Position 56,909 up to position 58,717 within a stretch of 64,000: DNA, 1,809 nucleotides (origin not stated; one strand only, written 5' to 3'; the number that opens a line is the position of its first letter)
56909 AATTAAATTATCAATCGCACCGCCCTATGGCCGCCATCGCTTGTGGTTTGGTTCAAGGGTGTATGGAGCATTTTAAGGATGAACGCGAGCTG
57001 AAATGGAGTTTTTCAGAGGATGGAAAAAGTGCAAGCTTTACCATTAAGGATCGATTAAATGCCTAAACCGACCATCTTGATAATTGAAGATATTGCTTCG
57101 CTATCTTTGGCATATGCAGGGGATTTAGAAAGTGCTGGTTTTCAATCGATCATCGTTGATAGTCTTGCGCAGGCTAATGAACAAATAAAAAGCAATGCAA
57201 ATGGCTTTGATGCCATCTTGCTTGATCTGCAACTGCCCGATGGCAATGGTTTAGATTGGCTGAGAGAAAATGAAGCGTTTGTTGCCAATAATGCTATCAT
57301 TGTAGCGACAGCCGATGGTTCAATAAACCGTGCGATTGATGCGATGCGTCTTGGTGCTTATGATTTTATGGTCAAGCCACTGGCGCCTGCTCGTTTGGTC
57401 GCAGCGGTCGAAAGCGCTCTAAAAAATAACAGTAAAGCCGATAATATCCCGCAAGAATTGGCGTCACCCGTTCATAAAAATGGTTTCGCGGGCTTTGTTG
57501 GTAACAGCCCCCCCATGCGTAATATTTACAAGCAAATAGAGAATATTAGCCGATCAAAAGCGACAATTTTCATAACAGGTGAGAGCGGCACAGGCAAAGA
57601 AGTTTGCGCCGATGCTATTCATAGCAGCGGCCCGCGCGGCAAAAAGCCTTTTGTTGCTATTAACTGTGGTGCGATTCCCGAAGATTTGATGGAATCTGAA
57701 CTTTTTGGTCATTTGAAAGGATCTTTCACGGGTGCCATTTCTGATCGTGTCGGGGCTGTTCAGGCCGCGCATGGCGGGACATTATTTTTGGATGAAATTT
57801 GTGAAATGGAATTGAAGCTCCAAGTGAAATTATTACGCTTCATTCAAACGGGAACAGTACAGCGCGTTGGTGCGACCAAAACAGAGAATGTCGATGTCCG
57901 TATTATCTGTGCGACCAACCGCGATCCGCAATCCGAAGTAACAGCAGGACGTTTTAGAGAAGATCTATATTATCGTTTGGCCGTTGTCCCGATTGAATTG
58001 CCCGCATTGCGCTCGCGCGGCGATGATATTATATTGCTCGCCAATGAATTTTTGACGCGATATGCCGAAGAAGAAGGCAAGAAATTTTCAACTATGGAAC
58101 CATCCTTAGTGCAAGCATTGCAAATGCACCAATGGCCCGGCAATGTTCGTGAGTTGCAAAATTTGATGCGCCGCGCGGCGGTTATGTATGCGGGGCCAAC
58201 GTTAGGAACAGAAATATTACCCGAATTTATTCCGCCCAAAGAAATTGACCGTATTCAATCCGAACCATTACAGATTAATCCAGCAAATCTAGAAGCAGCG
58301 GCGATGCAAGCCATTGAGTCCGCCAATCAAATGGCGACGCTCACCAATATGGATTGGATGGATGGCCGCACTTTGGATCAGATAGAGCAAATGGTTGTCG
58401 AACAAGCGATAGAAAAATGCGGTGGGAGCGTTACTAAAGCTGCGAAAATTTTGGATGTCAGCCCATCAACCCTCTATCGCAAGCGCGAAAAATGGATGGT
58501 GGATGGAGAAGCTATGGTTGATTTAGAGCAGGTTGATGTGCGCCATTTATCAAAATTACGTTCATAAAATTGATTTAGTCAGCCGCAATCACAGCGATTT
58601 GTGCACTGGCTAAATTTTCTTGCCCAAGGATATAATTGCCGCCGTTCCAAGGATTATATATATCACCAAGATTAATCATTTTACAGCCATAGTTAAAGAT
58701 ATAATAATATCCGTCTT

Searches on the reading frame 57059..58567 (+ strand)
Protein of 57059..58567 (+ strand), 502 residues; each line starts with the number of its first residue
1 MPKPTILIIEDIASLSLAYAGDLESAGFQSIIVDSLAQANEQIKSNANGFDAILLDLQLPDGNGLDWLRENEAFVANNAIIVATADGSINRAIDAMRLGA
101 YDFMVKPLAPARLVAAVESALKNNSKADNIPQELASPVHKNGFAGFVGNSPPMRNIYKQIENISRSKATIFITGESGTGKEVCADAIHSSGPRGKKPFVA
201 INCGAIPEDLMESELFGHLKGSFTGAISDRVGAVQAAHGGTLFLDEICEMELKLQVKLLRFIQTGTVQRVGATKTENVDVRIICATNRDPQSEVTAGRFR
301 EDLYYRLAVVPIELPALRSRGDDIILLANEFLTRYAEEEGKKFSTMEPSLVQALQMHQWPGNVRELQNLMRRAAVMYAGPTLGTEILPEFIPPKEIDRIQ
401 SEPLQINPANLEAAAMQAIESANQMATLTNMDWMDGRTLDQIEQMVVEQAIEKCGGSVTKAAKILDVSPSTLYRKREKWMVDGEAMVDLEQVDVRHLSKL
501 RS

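Call 7: search_protein_families(library=pfam, proteins=[window:57059-58567:+])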
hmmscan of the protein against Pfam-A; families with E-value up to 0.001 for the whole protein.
window:57059-58567:+ (502 aa): 9 families
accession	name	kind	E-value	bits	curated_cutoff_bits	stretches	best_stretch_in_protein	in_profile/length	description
PF00158.32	Sigma54_activat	-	3.6e-70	235.4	20.2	1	147-313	2-168/168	Sigma-54 interaction domain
PF14532.12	Sigma54_activ_2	-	1.3e-26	93.9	25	1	147-317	1-138/138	Sigma-54 interaction domain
PF25601.1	AAA_lid_14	-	5.2e-23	81.1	27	1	318-393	1-76/87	AAA+ ATPase lid domain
PF00072.30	Response_reg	-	1.1e-16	61.4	30.2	1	6-118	1-111/111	Response regulator receiver domain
PF02954.25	HTH_8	-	2.6e-14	53.1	22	1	438-479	1-42/42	Bacterial regulatory protein, Fis family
PF07728.20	AAA_5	-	2.8e-05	24.6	22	1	170-290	2-125/139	AAA domain (dynein-related subfamily)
PF01078.27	Mg_chelatase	-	9.1e-05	22.4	20.3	0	227-292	95-162/207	Magnesium chelatase, subunit ChlI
PF00004.35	AAA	-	0.00036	21.4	21.2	0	171-300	2-124/131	ATPase family associated with various cellular activities (AAA)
PF02796.21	HTH_7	-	0.00065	20.2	23.8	0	455-479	21-45/45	Helix-turn-helix domain of resolvase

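Call 9: search_protein_families(library=ncbifam, proteins=[window:57059-58567:+])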
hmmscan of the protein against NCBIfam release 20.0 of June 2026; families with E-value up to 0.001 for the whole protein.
window:57059-58567:+ (502 aa): 88 families (the best 25 are shown)
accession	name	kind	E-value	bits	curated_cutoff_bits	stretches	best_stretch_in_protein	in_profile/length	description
NF041946.1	LuxO_transreg_Vib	equivalog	1.6e-160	534.9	800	1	9-479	2-460/463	quorum-sensing sigma-54 dependent transcriptional regulator LuxO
TIGR01818.1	ntrC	equivalog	6.8e-112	374.6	558.6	1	6-475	1-459/463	nitrogen regulation protein NR(I)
TIGR02915.1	PEP_resp_reg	equivalog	2e-111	373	502.6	1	51-384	42-379/445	PEP-CTERM-box response regulator transcription factor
NF008469.0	PRK11361.1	equivalog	8.3e-105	351.1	714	1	5-476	6-451/461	acetoacetate metabolism transcriptional regulator AtoC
TIGR01817.1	nifA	equivalog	1.5e-104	350.7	528.85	1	143-471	195-519/534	nif-specific transcriptional activator NifA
NF007689.0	PRK10365.1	equivalog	9e-101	337.8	760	1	6-405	8-400/441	sigma-54-dependent response regulator transcription factor ZraR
NF050807.1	TransRegFlbDCaul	equivalog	1.3e-99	334.1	750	1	30-486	27-445/454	sigma-54-dependent transcriptional regulator FlbD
NF003451.0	PRK05022.1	equivalog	2.1e-97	327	476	1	82-476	129-505/512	nitric oxide reductase transcriptional regulator NorR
NF041552.1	TF_PrdR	equivalog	7.3e-95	318.4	795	2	123-405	247-531/577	sigma-54 dependent transcriptional regulator PrdR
NF038308.1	RNA_repair_RtcR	equivalog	4.5e-92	309.6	650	1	85-473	119-505/530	RNA repair transcriptional activator RtcR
NF008176.1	PRK10923.1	equivalog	1.5e-89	300.7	620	1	3-476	3-463/469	nitrogen regulation protein NR(I)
NF011695.0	PRK15115.1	equivalog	3e-89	299.8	763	1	6-383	9-374/445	two-component system response regulator GlrR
TIGR02329.1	propionate_PrpR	equivalog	1.8e-84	284.2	499.2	1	140-475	208-523/526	propionate catabolism operon regulatory protein PrpR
NF051870.1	NAssimRespRegNtrX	equivalog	2.5e-84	283.8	600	1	6-475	4-446/452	nitrogen assimilation response regulator NtrX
NF049963.1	RespRegFlgRCampy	domain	3.7e-83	279.8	750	1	20-381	15-371/429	fla regulon two-component system response regulator FlgR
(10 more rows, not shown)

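Call 11: search_solved_structures(query=window:57059-58567:+, max_evalue=1e-30)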
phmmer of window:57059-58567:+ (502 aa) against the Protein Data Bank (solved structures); distinct sequences matched with E-value up to 1e-30: 35.
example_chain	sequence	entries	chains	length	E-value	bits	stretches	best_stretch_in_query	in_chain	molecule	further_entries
5ep0_A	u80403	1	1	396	4.9e-118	398.1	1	4-393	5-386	Putative repressor protein luxO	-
5ep2_A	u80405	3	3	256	7.2e-97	328.3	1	145-393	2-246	Putative repressor protein luxO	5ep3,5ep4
5ep1_A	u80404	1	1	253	7.3e-97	328.3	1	145-393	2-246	Putative repressor protein luxO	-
4l4u_A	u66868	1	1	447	4.3e-84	286.2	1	19-380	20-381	Transcriptional regulator (NtrC family)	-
3dzd_A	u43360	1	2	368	5.1e-84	286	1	6-380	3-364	Transcriptional regulator (NtrC family)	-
1ny5_A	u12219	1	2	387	3.8e-83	283.1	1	20-379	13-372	transcriptional regulator (NtrC family)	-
8p53_C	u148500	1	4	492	7.2e-79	269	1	139-480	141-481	Transcriptional regulator FleQ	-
5exx_A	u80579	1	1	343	1.7e-78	267.8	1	141-477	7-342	Transcriptional regulator FleQ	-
9qq6_C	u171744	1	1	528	4.3e-76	259.8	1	111-386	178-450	Nif-specific regulatory protein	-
1ojl_A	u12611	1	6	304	7.5e-75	255.7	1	146-393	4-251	TRANSCRIPTIONAL REGULATORY PROTEIN ZRAR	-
6jdi_A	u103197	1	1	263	1.8e-73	251.1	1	143-389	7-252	Nitrogen assimilation regulatory protein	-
5exp_A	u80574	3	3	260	4.1e-73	250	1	141-389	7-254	Transcriptional regulator FleQ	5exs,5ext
6j7e_A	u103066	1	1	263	9.1e-73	248.9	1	143-389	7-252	Nitrogen assimilation regulatory protein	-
8pb9_D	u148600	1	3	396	1e-72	248.7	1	139-389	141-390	Transcriptional regulator FleQ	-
7ejw_C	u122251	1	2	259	1e-72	248.7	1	143-389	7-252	Transcriptional regulator FleQ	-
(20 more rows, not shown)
